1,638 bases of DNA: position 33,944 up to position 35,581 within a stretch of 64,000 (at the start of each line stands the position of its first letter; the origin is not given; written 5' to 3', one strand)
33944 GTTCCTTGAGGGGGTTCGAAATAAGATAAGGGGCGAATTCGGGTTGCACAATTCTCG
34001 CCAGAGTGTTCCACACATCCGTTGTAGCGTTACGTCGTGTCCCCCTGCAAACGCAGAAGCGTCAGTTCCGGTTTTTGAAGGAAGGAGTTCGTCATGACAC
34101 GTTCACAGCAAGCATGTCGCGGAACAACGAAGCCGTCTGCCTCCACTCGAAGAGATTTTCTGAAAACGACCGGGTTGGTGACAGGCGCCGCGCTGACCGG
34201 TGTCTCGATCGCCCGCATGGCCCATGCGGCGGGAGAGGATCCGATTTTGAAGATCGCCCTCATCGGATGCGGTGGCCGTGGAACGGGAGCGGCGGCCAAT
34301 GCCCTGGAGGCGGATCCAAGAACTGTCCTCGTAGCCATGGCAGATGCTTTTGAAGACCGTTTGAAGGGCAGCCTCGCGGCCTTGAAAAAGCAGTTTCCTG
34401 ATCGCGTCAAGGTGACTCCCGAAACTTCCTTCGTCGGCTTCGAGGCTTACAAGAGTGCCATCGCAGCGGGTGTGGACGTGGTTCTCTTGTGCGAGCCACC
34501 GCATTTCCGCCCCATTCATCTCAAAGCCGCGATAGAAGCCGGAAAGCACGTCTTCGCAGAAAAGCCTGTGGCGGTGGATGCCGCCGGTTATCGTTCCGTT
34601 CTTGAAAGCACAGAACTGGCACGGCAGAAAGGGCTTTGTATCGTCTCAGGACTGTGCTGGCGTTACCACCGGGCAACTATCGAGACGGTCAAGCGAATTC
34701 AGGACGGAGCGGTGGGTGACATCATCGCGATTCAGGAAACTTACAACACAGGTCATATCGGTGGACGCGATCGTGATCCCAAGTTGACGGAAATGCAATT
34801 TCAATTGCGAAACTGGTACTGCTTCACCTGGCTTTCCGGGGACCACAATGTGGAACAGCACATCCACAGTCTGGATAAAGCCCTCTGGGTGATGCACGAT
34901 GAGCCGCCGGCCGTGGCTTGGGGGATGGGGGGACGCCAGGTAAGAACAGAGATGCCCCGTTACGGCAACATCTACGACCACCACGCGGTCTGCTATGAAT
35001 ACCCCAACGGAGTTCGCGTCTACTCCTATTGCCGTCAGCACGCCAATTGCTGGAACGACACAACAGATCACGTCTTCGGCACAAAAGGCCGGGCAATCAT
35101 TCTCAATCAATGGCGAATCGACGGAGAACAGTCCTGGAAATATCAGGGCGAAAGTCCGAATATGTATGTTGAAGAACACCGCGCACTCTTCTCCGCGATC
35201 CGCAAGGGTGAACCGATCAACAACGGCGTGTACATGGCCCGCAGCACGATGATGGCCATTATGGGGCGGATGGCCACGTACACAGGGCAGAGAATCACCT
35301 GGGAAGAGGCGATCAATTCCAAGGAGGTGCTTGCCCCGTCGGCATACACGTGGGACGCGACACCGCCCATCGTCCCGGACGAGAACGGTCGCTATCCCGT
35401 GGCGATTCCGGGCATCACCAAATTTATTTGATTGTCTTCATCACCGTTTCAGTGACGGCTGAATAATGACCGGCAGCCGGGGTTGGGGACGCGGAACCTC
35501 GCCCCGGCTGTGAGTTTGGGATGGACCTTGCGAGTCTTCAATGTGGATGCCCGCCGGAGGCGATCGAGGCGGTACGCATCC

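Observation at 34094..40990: Accessory island of Tat-exported Gfo/Idh/MocA enzymes with a QW-toroid protein and a sulfatase: likely GH109-type glycan degradation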

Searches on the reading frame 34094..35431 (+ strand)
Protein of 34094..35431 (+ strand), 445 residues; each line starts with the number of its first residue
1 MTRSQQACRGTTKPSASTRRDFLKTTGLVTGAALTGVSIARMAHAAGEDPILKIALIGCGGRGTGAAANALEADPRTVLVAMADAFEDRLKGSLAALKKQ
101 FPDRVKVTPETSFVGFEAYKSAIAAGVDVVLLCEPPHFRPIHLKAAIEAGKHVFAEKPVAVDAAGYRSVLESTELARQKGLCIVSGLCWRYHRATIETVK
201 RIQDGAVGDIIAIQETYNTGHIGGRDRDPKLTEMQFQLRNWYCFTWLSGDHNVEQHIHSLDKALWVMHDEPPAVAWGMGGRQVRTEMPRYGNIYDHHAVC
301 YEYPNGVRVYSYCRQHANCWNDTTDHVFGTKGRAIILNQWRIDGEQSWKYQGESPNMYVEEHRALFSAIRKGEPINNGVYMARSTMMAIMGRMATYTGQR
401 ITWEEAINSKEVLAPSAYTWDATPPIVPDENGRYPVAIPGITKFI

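Call 5: search_protein_families(library=pfam, proteins=[window:34094-35431:+], max_evalue=0.01)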
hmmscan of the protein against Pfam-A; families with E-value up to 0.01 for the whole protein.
window:34094-35431:+ (445 aa): 3 families
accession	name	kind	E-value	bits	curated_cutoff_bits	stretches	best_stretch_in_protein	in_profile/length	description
PF01408.29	GFO_IDH_MocA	-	4.2e-10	40.8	24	1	52-181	1-114/120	Oxidoreductase family, NAD-binding Rossmann fold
PF22725.1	GFO_IDH_MocA_C3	-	4e-08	33.7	27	1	200-334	6-123/124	GFO/IDH/MocA C-terminal domain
PF10518.14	TAT_signal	-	0.00063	20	22.7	1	18-36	3-21/21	TAT (twin-arginine translocation) pathway signal sequence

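Call 6: search_protein_families(library=ncbifam, proteins=[window:34094-35431:+], max_evalue=0.01)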
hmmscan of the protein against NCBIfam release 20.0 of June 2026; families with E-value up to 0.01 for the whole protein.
window:34094-35431:+ (445 aa): 10 families
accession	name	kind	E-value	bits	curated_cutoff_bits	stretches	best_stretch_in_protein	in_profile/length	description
TIGR04380.1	myo_inos_iolG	equivalog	3.2e-18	65.7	355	1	52-339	2-255/330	inositol 2-dehydrogenase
NF058561.1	BT_2158_fam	equivalog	8.9e-09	34.4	750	1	18-215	1-182/487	glycoside 3-dehydrogenase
NF052479.1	LevoglcsnDh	equivalog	1.2e-08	34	650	1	125-218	72-162/386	levoglucosan dehydrogenase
NF040723.1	UDP-GlcNAcDh_Arch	equivalog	6e-08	32.6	450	1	107-215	41-146/302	UDP-N-acetylglucosamine 3-dehydrogenase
NF052679.1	InsChiInosDhIolG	equivalog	1.4e-07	30.9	540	1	125-217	65-155/343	bifunctional inositol 2-dehydrogenase/D-chiro-inositol 1-dehydrogenase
NF007574.0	PRK10206.1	equivalog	6.5e-06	25.4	352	1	126-217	65-153/345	oxidoreductase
NF041392.1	XylDh_Gfo6_Halo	equivalog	2.6e-05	23.2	350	1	117-336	72-275/350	D-xylose 1-dehydrogenase Gfo6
TIGR01409.1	TAT_signal_seq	domain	0.00049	20.3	16.7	1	18-39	2-26/29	twin-arginine translocation signal domain-containing protein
NF058563.1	BT_2159_fam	equivalog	0.0023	17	650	1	126-214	62-147/350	disaccharide 3-dehydrogenase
NF008607.0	PRK11579.1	subfamily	0.0028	16.7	330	1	127-216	65-151/346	oxidoreductase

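Call 7: search_solved_structures(query=window:34094-35431:+, max_evalue=0.001, show_alignments=2)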
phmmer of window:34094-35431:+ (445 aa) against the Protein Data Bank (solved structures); distinct sequences matched with E-value up to 0.001: 30.
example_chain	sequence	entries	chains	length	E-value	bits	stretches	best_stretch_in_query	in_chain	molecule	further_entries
5a02_A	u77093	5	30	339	2.7e-09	39.3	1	94-319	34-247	ALDOSE-ALDOSE OXIDOREDUCTASE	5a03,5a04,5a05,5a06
6o15_A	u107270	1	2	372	1.5e-08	36.8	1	126-336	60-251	Uncharacterized oxidoreductase YjhC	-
3ezy_A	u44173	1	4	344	4.2e-08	35.3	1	52-338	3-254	Dehydrogenase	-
3rbv_A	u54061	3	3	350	7.9e-08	34.4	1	42-214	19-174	Sugar 3-ketoreductase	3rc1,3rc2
3rc7_A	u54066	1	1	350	8e-08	34.4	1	42-214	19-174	Sugar 3-ketoreductase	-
3rcb_A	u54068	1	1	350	2.9e-07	32.6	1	42-214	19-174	Sugar 3-ketoreductase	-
3rc9_A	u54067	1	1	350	5.5e-07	31.7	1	42-214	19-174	Sugar 3-ketoreductase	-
6jnk_A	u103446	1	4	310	5.9e-07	31.6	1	124-189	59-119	L-arabinose 1-dehydrogenase (NAD(P)(+))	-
7cgq_A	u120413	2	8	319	5.9e-07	31.6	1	124-189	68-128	L-arabinose 1-dehydrogenase (NAD(P)(+))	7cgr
6jnj_A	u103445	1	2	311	5.9e-07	31.6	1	124-189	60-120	L-arabinose 1-dehydrogenase (NAD(P)(+))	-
4mkx_A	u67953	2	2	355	1.6e-06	30.2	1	124-293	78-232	Inositol dehydrogenase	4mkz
4n54_A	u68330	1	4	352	1.6e-06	30.2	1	124-293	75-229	Inositol dehydrogenase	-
9m3d_B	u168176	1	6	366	2.5e-06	29.5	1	52-211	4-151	DgpA1 from W974-1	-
4hkt_A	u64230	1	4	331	5.7e-06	28.3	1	119-337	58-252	Inositol 2-dehydrogenase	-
1zh8_A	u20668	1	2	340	4.4e-05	25.4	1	115-378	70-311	oxidoreductase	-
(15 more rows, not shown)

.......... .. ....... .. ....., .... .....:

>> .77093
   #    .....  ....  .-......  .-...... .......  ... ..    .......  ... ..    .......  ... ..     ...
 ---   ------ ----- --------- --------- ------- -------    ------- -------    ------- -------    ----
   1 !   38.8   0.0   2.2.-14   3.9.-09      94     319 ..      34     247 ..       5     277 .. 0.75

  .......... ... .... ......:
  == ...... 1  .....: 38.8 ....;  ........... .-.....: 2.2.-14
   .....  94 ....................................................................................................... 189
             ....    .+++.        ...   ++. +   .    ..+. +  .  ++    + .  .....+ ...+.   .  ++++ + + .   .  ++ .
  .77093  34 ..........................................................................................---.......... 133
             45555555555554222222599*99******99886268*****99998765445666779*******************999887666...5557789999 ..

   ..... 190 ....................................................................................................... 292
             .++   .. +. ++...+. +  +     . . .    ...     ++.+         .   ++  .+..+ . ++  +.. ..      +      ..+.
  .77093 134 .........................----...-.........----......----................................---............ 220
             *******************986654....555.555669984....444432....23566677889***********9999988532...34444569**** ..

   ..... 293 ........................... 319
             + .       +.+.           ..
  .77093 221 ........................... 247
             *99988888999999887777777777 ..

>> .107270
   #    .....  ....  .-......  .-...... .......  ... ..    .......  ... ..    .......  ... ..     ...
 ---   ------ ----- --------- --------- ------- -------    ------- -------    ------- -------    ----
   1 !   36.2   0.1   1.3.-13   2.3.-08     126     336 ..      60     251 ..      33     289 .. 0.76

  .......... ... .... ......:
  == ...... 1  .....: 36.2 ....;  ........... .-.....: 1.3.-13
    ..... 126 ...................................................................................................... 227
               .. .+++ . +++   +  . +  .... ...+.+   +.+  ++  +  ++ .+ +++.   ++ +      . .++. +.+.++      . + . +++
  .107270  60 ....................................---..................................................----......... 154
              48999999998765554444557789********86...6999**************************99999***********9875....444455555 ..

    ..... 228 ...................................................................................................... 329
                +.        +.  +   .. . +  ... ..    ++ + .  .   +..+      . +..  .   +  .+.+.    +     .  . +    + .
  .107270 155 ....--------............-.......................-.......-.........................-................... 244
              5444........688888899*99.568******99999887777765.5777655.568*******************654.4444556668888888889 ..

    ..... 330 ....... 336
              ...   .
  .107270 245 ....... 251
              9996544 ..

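Call 31: find_encoding_contigs(protein=window:34094-35431:+, flank=10000, max_places=6)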
Protein window:34094-35431:+ (445 aa): no gene with exactly this product is on record in the collection.

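Call 39: find_homologous_proteins(query=window:34094-35431:+, max_evalue=0.00001)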
Query window:34094-35431:+ (445 aa): 8000 proteins with E <= 0.00001 among 8000 candidates; the best 120 are listed.
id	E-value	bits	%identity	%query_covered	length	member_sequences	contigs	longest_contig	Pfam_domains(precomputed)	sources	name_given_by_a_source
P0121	0.0e+0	1018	97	100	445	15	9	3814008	PF01408.29,PF22725.2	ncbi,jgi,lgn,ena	ncbi:MAG: Gfo/Idh/MocA family oxidoreductase [Thermogutta sp.]|jgi:predicted dehydrogenase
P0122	4.2e-266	901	86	98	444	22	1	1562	PF01408.29,PF22725.2,PF10518.15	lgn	-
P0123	3.0e-265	898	85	100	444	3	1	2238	PF01408.29,PF22725.2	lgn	-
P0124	2.4e-264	895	83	100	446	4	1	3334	PF01408.29,PF22725.2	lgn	-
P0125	4.7e-263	891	84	100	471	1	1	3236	PF01408.29,PF22725.2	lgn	-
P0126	6.2e-263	890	84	100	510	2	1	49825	PF01408.29,PF22725.2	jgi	-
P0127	3.5e-244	828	76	100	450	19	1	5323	PF01408.29,PF22725.2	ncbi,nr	ncbi:MAG: Gfo/Idh/MocA family oxidoreductase [Thermogutta sp.]|nr:Gfo/Idh/MocA family oxidoreductase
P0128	1.1e-220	751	73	98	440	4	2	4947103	PF01408.29,PF22725.2,PF02894.23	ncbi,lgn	ncbi:Gfo/Idh/MocA family oxidoreductase [Thermostilla marina]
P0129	8.1e-215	732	70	98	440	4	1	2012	PF01408.29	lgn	-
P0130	4.8e-211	719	71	93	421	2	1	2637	PF01408.29,PF22725.2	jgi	-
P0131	6.8e-210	715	69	96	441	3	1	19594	PF01408.29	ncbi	-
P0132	5.4e-208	709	68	96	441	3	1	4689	PF01408.29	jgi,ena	-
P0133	2.9e-199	680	67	99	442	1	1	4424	PF01408.29,PF22725.2,PF10399.15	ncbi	-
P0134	1.0e-198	679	65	98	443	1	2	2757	PF01408.29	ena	-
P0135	1.4e-197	675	67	98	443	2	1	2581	PF01408.29,PF22725.2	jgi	jgi:predicted dehydrogenase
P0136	5.5e-197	673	68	96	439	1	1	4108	PF01408.29,PF10518.15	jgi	jgi:predicted dehydrogenase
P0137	6.2e-196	669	67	96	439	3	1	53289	PF01408.29,PF22725.2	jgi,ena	-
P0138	8.1e-196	669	68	96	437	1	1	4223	PF01408.29,PF22725.2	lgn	-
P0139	2.2e-195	668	64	97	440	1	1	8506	PF01408.29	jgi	jgi:predicted dehydrogenase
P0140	3.3e-194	664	65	100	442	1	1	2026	PF01408.29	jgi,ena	-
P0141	4.0e-194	663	66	97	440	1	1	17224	PF01408.29,PF22725.2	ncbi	-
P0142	1.3e-193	662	65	96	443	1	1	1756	PF01408.29,PF22725.2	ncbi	-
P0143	1.4e-193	662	65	99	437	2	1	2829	PF01408.29,PF22725.2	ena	-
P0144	6.2e-193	659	66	97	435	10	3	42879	PF01408.29,PF22725.2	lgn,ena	-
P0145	1.4e-192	658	66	96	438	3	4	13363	PF01408.29,PF22725.2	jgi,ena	-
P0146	4.9e-192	657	66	98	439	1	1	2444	PF01408.29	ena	-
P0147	7.1e-192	656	64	98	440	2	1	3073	PF01408.29,PF03435.25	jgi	-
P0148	1.7e-191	655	65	96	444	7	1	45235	PF01408.29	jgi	-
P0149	3.1e-191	654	63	99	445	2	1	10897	PF01408.29,PF22725.2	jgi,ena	-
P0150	3.2e-191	654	64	96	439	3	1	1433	PF01408.29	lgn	-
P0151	1.1e-190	652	64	98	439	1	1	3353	PF01408.29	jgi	jgi:myo-inositol 2-dehydrogenase / D-chiro-inositol 1-dehydrogenase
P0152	1.1e-190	652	64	97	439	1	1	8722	PF01408.29,PF22725.2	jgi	jgi:predicted dehydrogenase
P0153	1.5e-190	652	65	97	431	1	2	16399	PF01408.29,PF22725.2,PF03435.25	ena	-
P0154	1.6e-190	652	63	100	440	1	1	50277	PF01408.29,PF22725.2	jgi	jgi:predicted dehydrogenase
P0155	2.4e-190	651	64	98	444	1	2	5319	PF01408.29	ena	-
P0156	2.8e-190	651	66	96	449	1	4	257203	PF01408.29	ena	-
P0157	3.2e-190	651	63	98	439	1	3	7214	PF01408.29,PF02894.23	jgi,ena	-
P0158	3.3e-190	650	66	96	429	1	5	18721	PF01408.29,PF22725.2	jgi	jgi:predicted dehydrogenase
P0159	3.8e-190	650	64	98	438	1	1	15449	PF01408.29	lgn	-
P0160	5.9e-190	650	65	98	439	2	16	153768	PF01408.29,PF22725.2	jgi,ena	jgi:predicted dehydrogenase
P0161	9.9e-190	649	62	99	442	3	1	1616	PF01408.29,PF22725.2,PF02894.23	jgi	-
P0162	1.8e-189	648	63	98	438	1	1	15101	PF01408.29,PF22725.2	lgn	-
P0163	2.1e-189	648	64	96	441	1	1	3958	PF01408.29,PF22725.2,PF10518.15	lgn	-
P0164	4.0e-189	647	64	96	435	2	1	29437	PF01408.29,PF22725.2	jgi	-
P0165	4.6e-189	647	64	97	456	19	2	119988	PF01408.29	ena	-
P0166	9.2e-189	646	64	97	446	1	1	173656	PF01408.29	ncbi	ncbi:MAG: Gfo/Idh/MocA family protein [Thermoguttaceae bacterium]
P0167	2.1e-188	645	64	96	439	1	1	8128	PF01408.29,PF22725.2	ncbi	-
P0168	2.2e-188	644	65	98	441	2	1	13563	PF01408.29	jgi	-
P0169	3.2e-188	644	64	97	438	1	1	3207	PF01408.29,PF22725.2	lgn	-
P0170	4.0e-188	644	64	97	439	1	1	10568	PF01408.29,PF22725.2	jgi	-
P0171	4.0e-188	644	63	96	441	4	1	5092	PF01408.29,PF22725.2,PF10518.15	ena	-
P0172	4.7e-188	643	64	96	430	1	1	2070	PF01408.29,PF22725.2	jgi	jgi:predicted dehydrogenase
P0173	5.3e-188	643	66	97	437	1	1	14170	PF01408.29,PF22725.2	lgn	-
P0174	5.5e-188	643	64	96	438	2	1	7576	PF01408.29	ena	-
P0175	1.0e-187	642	65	94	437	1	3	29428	PF01408.29,PF22725.2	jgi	-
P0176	1.1e-187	642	63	97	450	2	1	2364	PF01408.29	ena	-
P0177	1.3e-187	642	65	97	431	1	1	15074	PF01408.29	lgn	-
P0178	1.7e-187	642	65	98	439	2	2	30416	PF01408.29,PF22725.2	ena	-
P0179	1.9e-187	641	61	100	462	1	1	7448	PF01408.29,PF22725.2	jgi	jgi:myo-inositol 2-dehydrogenase / D-chiro-inositol 1-dehydrogenase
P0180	2.2e-187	641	64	96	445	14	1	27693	PF01408.29,PF22725.2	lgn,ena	-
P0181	2.6e-187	641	63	99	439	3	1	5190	PF01408.29,PF22725.2,PF02894.23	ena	-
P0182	4.1e-187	640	65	97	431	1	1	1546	PF01408.29,PF22725.2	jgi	jgi:predicted dehydrogenase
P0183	4.7e-187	640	65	97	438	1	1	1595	PF01408.29,PF22725.2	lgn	-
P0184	5.2e-187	640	63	98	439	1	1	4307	PF01408.29,PF22725.2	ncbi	-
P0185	6.5e-187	640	63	96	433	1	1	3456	PF01408.29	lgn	-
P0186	7.9e-187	639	64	96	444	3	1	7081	PF01408.29,PF22725.2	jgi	jgi:predicted dehydrogenase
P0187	1.0e-186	639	64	97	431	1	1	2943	PF01408.29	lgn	-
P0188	1.3e-186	639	64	98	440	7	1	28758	PF01408.29,PF22725.2,PF10518.15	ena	-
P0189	1.4e-186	639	63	97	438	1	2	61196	PF01408.29,PF22725.2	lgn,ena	-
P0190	1.9e-186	638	63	100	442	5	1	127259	PF01408.29,PF22725.2,PF10518.15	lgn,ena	-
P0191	2.2e-186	638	62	96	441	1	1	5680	PF01408.29,PF22725.2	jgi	jgi:predicted dehydrogenase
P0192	2.2e-186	638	62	98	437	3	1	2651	PF01408.29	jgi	-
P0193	3.8e-186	637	65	100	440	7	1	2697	PF01408.29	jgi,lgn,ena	-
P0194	4.1e-186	637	62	98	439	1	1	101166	PF01408.29,PF22725.2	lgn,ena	-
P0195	4.2e-186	637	64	96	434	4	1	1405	PF01408.29,PF22725.2,PF10518.15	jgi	-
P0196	4.7e-186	637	63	98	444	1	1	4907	PF01408.29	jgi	jgi:predicted dehydrogenase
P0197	5.4e-186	637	64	97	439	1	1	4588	PF01408.29,PF22725.2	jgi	jgi:predicted dehydrogenase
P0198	5.8e-186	636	62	98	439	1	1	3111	PF01408.29,PF22725.2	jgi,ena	-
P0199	7.1e-186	636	63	97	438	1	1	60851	PF01408.29,PF22725.2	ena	-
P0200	1.2e-185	635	63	98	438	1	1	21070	PF01408.29,PF22725.2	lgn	-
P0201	1.4e-185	635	66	94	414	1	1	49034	PF01408.29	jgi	jgi:predicted dehydrogenase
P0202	2.0e-185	635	64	98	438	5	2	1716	PF01408.29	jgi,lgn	jgi:predicted dehydrogenase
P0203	3.5e-185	634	65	96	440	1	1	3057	PF01408.29,PF22725.2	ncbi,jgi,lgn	-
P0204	4.4e-185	634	64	100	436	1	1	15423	PF01408.29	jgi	jgi:predicted dehydrogenase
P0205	6.0e-185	633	65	96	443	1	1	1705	PF01408.29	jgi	-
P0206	6.9e-185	633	62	98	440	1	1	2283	PF01408.29,PF22725.2,PF10518.15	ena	-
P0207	7.2e-185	633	62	100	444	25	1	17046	PF01408.29,PF22725.2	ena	-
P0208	7.2e-185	633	62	98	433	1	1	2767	PF01408.29,PF22725.2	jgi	-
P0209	7.9e-185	633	63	96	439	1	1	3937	PF01408.29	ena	-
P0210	8.0e-185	633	65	96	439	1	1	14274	PF01408.29,PF03435.25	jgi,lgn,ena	-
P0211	8.7e-185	633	64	96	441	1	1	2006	PF01408.29,PF22725.2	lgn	-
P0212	9.1e-185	633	64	96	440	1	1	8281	PF01408.29,PF22725.2,PF10518.15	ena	-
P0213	9.4e-185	633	64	96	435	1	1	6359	PF01408.29,PF22725.2,PF10518.15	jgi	jgi:predicted dehydrogenase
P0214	1.2e-184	632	63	97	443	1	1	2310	PF01408.29,PF22725.2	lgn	-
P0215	1.5e-184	632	61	100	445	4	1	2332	PF01408.29,PF22725.2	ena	-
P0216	2.0e-184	631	61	98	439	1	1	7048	PF01408.29,PF22725.2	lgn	-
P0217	2.2e-184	631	62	99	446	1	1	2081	PF01408.29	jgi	jgi:myo-inositol 2-dehydrogenase / D-chiro-inositol 1-dehydrogenase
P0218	2.3e-184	631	63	97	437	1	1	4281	PF01408.29,PF22725.2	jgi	jgi:predicted dehydrogenase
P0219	2.3e-184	631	63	98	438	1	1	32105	PF01408.29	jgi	-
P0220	2.5e-184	631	62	98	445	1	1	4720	PF01408.29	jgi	jgi:predicted dehydrogenase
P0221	2.6e-184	631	63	97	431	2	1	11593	PF01408.29,PF22725.2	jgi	jgi:predicted dehydrogenase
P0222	4.2e-184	630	63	97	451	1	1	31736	PF01408.29,PF22725.2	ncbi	-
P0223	4.6e-184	630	64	97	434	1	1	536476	PF01408.29,PF22725.2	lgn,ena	-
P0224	5.0e-184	630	63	98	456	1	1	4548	PF01408.29,PF22725.2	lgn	-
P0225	5.6e-184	630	62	98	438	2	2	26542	PF01408.29,PF22725.2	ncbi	-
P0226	6.0e-184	630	62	98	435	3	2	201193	PF01408.29,PF10518.15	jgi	jgi:predicted dehydrogenase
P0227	6.1e-184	630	63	98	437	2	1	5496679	PF01408.29,PF22725.2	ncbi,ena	-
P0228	7.2e-184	630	63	97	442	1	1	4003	PF01408.29,PF22725.2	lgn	-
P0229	7.7e-184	629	63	96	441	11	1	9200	PF01408.29,PF22725.2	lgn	-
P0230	9.0e-184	629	62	96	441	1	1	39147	PF01408.29,PF10518.15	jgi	jgi:predicted dehydrogenase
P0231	1.0e-183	629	63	100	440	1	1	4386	PF01408.29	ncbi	-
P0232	1.0e-183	629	64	96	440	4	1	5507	PF01408.29,PF22725.2,PF10399.15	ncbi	ncbi:MAG: Gfo/Idh/MocA family oxidoreductase [Thermoguttaceae bacterium]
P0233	1.3e-183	629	64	97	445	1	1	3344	PF01408.29,PF22725.2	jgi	jgi:predicted dehydrogenase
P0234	1.4e-183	629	63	98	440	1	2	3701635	PF01408.29,PF22725.2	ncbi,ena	-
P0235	1.8e-183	628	64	97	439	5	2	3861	PF01408.29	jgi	jgi:predicted dehydrogenase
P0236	1.8e-183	628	61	98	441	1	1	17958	PF01408.29,PF22725.2,PF10518.15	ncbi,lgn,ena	-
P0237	2.1e-183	628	63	100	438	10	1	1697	PF01408.29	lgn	-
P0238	2.2e-183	628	64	91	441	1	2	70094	PF01408.29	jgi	-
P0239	3.1e-183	628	64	97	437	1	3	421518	PF01408.29,PF22725.2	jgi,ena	-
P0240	4.9e-183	627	62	99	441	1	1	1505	PF01408.29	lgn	-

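Call 40: find_encoding_contigs(protein=P0128, flank=8000, max_places=1)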
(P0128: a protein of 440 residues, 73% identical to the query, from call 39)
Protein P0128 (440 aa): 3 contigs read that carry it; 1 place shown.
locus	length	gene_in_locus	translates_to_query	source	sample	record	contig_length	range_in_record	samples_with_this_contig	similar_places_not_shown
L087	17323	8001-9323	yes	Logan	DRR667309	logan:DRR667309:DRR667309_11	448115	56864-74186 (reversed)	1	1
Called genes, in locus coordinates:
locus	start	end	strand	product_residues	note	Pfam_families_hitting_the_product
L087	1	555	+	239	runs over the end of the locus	PF20397:DUF6690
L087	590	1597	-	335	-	PF21755:DacZ_P, PF02457:DAC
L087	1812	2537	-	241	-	PF13646:HEAT_2, PF02985:HEAT (faint), PF03130:HEAT_PBS (faint), PF13513:HEAT_EZ (weak), PF13646:HEAT_2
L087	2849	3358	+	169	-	-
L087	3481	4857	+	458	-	PF13421:Band_7_1, PF01145:Band_7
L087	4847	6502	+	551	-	-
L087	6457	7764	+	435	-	PF07607:DUF1570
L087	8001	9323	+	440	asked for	PF01408:GFO_IDH_MocA, PF22725:GFO_IDH_MocA_C3, PF02894:GFO_IDH_MocA_C (weak)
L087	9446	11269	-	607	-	PF11638:DnaA_N (weak), PF00308:Bac_DnaA, PF01637:ATPase_2 (weak), PF13191:AAA_16 (weak), PF00004:AAA (weak), PF22688:Hda_lid (weak), PF08299:Bac_DnaA_C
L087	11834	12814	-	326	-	PF00583:Acetyltransf_1, PF13508:Acetyltransf_7 (weak)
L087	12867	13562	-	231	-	PF03853:YjeF_N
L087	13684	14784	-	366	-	-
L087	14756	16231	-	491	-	PF00478:IMPDH, PF01070:FMN_dh, PF00571:CBS, PF03060:NMO (weak), PF00977:His_biosynth (weak)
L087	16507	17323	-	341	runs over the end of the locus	-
